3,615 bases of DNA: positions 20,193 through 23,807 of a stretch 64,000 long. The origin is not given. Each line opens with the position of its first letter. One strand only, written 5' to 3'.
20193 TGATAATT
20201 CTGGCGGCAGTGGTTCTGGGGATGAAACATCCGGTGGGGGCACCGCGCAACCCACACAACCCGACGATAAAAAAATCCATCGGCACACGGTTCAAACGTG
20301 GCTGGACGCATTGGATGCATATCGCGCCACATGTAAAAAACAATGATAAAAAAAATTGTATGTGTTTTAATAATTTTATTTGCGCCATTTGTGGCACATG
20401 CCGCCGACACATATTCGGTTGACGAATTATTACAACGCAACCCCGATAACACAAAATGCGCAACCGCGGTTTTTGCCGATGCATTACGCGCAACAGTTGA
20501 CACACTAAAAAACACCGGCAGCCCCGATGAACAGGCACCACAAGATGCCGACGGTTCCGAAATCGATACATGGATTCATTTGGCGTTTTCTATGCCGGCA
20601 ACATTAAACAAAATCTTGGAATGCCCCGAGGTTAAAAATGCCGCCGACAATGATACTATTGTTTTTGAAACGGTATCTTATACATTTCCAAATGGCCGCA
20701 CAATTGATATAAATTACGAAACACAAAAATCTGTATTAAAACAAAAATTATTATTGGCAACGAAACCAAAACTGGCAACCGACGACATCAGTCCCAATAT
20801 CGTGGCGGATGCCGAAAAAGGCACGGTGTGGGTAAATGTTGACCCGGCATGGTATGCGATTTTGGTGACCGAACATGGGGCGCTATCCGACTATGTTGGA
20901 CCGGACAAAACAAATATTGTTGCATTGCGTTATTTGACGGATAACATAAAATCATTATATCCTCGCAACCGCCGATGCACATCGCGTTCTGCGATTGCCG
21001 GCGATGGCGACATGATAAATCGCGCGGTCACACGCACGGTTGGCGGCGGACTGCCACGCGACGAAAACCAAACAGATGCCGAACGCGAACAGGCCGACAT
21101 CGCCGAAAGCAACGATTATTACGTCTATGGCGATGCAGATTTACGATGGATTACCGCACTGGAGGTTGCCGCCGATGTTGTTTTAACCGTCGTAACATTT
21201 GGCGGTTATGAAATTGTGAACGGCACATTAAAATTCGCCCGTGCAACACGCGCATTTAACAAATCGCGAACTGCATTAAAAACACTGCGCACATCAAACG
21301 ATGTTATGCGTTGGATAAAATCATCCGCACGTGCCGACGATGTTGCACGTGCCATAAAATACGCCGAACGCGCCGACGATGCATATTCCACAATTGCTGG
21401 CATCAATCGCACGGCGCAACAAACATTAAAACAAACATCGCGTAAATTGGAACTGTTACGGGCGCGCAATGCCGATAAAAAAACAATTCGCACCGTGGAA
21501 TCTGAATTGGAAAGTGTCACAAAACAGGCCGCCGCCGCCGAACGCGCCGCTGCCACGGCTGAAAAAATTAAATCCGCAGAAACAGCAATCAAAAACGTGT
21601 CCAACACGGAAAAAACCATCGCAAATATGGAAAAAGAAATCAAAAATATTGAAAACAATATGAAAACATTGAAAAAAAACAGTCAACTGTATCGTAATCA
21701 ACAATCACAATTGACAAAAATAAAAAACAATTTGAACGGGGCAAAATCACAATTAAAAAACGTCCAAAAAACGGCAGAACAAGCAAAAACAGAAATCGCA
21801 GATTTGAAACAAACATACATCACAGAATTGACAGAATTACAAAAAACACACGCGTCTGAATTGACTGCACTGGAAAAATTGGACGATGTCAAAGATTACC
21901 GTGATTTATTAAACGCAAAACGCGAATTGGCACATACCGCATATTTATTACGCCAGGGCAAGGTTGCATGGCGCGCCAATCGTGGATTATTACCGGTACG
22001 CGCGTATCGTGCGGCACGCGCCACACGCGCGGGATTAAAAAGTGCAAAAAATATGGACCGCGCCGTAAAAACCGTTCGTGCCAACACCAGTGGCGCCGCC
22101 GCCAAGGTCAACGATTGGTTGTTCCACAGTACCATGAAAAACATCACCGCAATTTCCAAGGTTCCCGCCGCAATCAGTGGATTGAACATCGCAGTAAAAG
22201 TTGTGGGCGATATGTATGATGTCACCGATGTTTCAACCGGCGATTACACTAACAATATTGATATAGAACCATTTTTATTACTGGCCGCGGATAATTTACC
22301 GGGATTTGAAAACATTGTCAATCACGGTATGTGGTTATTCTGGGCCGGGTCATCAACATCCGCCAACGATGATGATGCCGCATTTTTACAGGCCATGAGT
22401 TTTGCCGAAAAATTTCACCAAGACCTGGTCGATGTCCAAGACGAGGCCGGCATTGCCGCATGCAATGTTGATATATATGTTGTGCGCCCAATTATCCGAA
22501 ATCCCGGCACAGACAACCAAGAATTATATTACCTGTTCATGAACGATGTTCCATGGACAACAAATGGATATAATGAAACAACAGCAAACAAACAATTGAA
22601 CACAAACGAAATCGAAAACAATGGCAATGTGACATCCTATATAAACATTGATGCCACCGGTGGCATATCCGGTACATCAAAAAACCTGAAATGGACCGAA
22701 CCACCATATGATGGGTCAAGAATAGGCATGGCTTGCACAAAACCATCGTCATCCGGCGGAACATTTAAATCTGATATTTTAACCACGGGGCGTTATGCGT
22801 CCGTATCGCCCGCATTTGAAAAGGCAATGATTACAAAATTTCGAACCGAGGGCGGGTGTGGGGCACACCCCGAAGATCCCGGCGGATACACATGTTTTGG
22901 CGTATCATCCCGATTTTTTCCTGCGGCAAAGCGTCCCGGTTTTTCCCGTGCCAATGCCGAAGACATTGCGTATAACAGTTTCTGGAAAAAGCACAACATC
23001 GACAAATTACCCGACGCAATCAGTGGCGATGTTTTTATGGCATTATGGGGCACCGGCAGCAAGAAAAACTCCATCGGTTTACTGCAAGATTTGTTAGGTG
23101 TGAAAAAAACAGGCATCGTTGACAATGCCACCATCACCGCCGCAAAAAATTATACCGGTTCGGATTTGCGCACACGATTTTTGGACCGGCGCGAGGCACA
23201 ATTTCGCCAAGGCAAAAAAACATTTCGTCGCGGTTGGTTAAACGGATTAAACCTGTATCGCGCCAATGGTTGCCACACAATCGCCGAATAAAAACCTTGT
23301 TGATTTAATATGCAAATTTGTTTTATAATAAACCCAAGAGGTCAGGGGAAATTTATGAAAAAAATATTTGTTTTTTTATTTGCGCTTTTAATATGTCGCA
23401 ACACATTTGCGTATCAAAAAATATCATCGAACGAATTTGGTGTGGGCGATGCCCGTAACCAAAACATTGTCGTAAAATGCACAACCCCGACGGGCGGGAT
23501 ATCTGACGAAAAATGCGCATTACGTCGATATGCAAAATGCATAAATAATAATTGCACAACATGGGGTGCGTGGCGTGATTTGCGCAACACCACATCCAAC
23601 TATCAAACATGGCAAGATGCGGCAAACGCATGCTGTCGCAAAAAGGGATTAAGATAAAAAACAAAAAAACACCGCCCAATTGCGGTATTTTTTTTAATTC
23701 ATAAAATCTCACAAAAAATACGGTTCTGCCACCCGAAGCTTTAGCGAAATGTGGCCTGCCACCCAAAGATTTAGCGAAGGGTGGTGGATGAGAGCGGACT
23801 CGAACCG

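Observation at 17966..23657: Co-directional cluster: A24 prepilin-type peptidase plus four uncharacterised secreted proteins, one ending in a GH108-like muramidase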

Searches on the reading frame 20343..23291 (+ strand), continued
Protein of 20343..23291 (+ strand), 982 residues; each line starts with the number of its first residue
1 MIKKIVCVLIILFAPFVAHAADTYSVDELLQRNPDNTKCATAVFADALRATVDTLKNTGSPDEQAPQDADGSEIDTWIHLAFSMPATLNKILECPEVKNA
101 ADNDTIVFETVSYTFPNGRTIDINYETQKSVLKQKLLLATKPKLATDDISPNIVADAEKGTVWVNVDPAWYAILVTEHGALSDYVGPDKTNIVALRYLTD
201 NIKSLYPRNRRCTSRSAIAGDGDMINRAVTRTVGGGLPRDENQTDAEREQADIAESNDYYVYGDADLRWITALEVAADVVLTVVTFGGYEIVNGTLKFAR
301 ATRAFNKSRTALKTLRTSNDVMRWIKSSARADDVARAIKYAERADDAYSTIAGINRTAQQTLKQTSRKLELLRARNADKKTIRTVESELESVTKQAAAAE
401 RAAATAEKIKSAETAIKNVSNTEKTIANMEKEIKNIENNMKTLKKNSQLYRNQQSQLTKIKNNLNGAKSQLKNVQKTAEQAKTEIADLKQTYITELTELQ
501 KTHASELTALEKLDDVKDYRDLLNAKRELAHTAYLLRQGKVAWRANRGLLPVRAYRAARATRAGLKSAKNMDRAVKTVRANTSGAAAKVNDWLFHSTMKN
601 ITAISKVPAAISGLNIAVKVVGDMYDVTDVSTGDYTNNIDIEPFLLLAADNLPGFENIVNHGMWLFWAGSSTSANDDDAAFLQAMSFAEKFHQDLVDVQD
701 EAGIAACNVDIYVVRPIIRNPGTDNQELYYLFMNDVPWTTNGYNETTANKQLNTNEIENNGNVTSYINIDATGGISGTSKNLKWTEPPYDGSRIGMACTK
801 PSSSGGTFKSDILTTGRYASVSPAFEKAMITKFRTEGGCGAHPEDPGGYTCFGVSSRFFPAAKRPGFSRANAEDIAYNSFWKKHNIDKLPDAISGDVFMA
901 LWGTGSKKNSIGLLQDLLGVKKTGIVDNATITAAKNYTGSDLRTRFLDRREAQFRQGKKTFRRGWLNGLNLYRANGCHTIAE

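Call 66: search_protein_families(library=pfam, alignment_id=A4, max_evalue=0.1)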
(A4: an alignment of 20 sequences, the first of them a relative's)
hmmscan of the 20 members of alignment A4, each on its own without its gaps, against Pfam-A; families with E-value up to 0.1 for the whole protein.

A. member 1, P0041 (590 aa): 2 families
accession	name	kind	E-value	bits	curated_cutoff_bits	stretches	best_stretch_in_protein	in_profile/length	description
PF05549.16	Allexi_40kDa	-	0.02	14.9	26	1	258-422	51-209/271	Allexivirus 40kDa protein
PF00836.24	Stathmin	-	0.099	13.1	24.7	0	329-380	44-95/136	Stathmin family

B. families by the number of members that match (of 20 scanned): 37 families (the first 25 are shown)
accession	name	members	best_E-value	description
PF04420.19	CHD5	2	0.017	CHD5-like protein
PF14335.11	DUF4391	2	0.027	Domain of unknown function (DUF4391)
PF03140.20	DUF247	2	0.028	Plant protein of unknown function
PF10046.14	BLOC1_2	2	0.029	Biogenesis of lysosome-related organelles complex-1 subunit 2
PF13935.11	Ead_Ea22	2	0.033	Ead/Ea22-like protein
PF03462.23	PCRF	2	0.053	PCRF domain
PF14276.11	DUF4363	1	0.0063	Domain of unknown function (DUF4363)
PF07789.17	DUF1627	1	0.0084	Protein of unknown function (DUF1627)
PF10459.15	Peptidase_S46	1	0.0087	Peptidase S46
PF12210.13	Hrs_helical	1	0.01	Hepatocyte growth factor-regulated tyrosine kinase substrate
PF05461.16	ApoL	1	0.014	Apolipoprotein L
PF14131.11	DUF4298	1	0.014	Domain of unknown function (DUF4298)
PF08440.15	Poty_PP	1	0.017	Potyviridae polyprotein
PF03732.24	Retrotrans_gag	1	0.017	Retrotransposon gag protein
PF02646.22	RmuC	1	0.018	RmuC family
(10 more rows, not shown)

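Call 67: search_protein_families(library=padloc, proteins=[window:20343-23291:+], max_evalue=0.01)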
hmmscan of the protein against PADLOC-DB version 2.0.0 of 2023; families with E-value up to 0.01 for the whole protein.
window:20343-23291:+ (982 aa): 12 families
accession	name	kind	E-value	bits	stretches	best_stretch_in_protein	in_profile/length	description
PDLC00581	JetC3|JetC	-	6e-07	25.7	1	298-530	371-601/1473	DUF3584 domain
PDLC03859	LmuB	-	5e-05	20.7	1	336-507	343-490/611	-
PDLC00551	JetC2|JetC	-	0.00011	18.2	1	303-512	303-512/1365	DUF3584 domain; MukB-like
PDLC03865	LmuB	-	0.00013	18.3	1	358-504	578-738/1007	-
PDLC02730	PbeC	-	0.00066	16.5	1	369-501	362-495/651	PbeC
PDLC00006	DruC1|DruC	-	0.00081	16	1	332-484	185-336/626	Unknown function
PDLC00550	JetC2|JetC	-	0.00095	15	1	356-522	358-523/1355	DUF3584 domain; MukB-like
PDLC00553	JetC2|JetC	-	0.0014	14.6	1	311-593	781-1059/1361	DUF3584 domain; MukB-like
PDLC00519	JetC1|JetC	-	0.0015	14.8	1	362-507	266-776/1097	DUF3584 domain; MukB-like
PDLC00518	JetC1|JetC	-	0.0037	13.1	1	361-507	621-770/1112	DUF3584 domain; MukB-like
PDLC03924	MkoC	-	0.0056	12.8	1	371-516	440-586/1136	-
PDLC00583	JetC3|JetC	-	0.0065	12.3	1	356-514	771-929/1471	DUF3584 domain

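Call 69: search_protein_families(library=pfam, proteins=[L016:7562-8521:+, L027:8391-9986:+, L076:8344-9855:+, L080:2980-4467:+, L077:8627-9949:+, L032:4425-6872:+, L047:2520-4589:+, L026:4593-6758:+, L042:7230-8336:+], max_evalue=0.05)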
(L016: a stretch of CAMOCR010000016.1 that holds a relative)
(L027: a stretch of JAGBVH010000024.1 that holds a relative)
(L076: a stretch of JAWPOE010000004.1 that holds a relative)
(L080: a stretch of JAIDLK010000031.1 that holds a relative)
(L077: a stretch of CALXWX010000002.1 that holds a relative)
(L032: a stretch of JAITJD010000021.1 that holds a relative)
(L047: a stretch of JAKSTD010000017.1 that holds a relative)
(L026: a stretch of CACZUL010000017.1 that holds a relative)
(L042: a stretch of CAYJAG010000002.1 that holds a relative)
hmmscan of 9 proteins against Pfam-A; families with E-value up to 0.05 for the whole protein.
L016:7562-8521:+ (319 aa): 0 families

L027:8391-9986:+ (531 aa): 0 families

L076:8344-9855:+ (503 aa): 0 families

L080:2980-4467:+ (495 aa): 1 family
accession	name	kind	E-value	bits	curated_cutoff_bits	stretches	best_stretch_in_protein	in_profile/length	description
PF04888.17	SseC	-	0.00072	19.7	30.2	1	202-358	114-244/312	Secretion system effector C (SseC) like family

L077:8627-9949:+ (440 aa): 0 families

L032:4425-6872:+ (815 aa): 0 families

L047:2520-4589:+ (689 aa): 0 families

L026:4593-6758:+ (721 aa): 1 family
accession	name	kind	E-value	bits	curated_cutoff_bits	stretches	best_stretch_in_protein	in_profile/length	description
PF09479.16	Flg_new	-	0.0037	17.8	27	1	246-294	1-45/65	Listeria-Bacteroides repeat domain (List_Bact_rpt)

L042:7230-8336:+ (368 aa): 1 family
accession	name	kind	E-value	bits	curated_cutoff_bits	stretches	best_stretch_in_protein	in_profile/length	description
PF11126.13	Phage_DsbA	-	0.028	15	25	0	101-127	15-41/67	Transcriptional regulator DsbA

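Call 84: fold_search(model_id=the predicted structure, library=viral)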
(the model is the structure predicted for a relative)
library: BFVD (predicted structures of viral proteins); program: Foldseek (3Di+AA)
matches with E <= 10: 511; with E <= 0.001: 1
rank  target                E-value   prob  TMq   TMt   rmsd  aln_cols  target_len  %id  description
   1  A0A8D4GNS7            7.8e-05  1.00  0.15  0.25  23.4       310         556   18  (no name in the UniProt tables at hand)
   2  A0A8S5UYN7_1          1.1e-03  0.96  0.09  0.11  42.8       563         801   12  Endosialidase chaperone [Siphoviridae sp. ctkKt3]
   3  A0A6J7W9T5            1.6e-03  1.00  0.14  0.73   2.8       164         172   24  ZliS Lysozyme family protein [uncultured Caudovirales phage]
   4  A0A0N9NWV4            1.7e-03  0.60  0.08  0.07  37.2       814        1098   11  (no name in the UniProt tables at hand)
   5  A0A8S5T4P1            1.8e-03  1.00  0.13  0.42   4.4       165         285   25  Lysozyme [Siphoviridae sp. ctMBu2]
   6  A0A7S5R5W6            1.8e-03  0.96  0.11  0.11  42.8       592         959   12  (no name in the UniProt tables at hand)
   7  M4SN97                2.5e-03  0.91  0.08  0.10  40.1       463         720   12  Putative nucleoside triphosphate hydrolase [Cellulophaga phage phiST]
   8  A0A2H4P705            3.0e-03  1.00  0.11  0.13  42.9       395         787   14  GDSL-like lipase [Pseudomonas phage nickie]
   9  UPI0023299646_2       3.0e-03  0.33  0.08  0.08  47.3       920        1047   12  (no name look-up for this kind of identifier)
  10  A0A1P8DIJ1            3.4e-03  0.72  0.11  0.13  49.5       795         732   12  (no name in the UniProt tables at hand)
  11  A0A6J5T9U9            3.7e-03  0.41  0.07  0.06  30.5       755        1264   11  Uncharacterized protein [uncultured Caudovirales phage]
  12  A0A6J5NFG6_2          4.0e-03  0.21  0.06  0.05  42.9       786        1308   11  Phage tail tape measure protein [uncultured Caudovirales phage]
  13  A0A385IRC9            4.8e-03  0.90  0.10  0.11  39.7       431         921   14  (no name in the UniProt tables at hand)
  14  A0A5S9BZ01            5.2e-03  0.23  0.07  0.06  55.1       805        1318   12  DNA repair exonuclease [Tenacibaculum phage PTm1]
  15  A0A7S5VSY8            5.5e-03  0.23  0.06  0.07  58.1       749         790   11  (no name in the UniProt tables at hand)
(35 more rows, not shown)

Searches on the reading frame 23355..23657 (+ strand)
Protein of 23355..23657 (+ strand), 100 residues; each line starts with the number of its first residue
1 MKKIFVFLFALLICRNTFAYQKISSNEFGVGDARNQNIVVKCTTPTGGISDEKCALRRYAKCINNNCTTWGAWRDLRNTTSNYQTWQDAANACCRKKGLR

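Call 5: search_protein_families(library=pfam, proteins=[window:23355-23657:+], max_evalue=0.1)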
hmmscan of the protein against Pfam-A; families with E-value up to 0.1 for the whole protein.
window:23355-23657:+ (100 aa): 1 family
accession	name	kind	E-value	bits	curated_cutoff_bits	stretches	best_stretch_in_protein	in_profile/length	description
PF04049.19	ANAPC8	-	0.077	12.9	23.8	0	52-90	180-218/267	Anaphase promoting complex subunit 8 / Cdc23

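Call 6: search_protein_families(library=ncbifam, proteins=[window:23355-23657:+], max_evalue=0.1)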
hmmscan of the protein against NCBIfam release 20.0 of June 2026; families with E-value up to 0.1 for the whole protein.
window:23355-23657:+ (100 aa): 0 families

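Call 17: search_protein_families(library=phrogs, proteins=[window:23355-23657:+], max_evalue=0.01)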
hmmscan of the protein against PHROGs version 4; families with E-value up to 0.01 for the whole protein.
window:23355-23657:+ (100 aa): 0 families

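Call 67: search_protein_families(library=padloc, proteins=[window:23355-23657:+], max_evalue=0.01)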
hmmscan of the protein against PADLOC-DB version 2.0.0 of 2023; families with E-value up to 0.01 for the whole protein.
window:23355-23657:+ (100 aa): 0 families

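Call 79: search_solved_structures(query=A5, max_evalue=10)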
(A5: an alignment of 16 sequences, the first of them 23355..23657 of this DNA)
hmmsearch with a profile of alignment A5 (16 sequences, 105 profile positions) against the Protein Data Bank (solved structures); distinct sequences matched with E-value up to 10: 1.
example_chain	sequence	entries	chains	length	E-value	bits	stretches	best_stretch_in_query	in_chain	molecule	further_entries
6all_A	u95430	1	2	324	0.9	12.7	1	1-46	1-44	Fe(3+)-citrate-binding protein yfmC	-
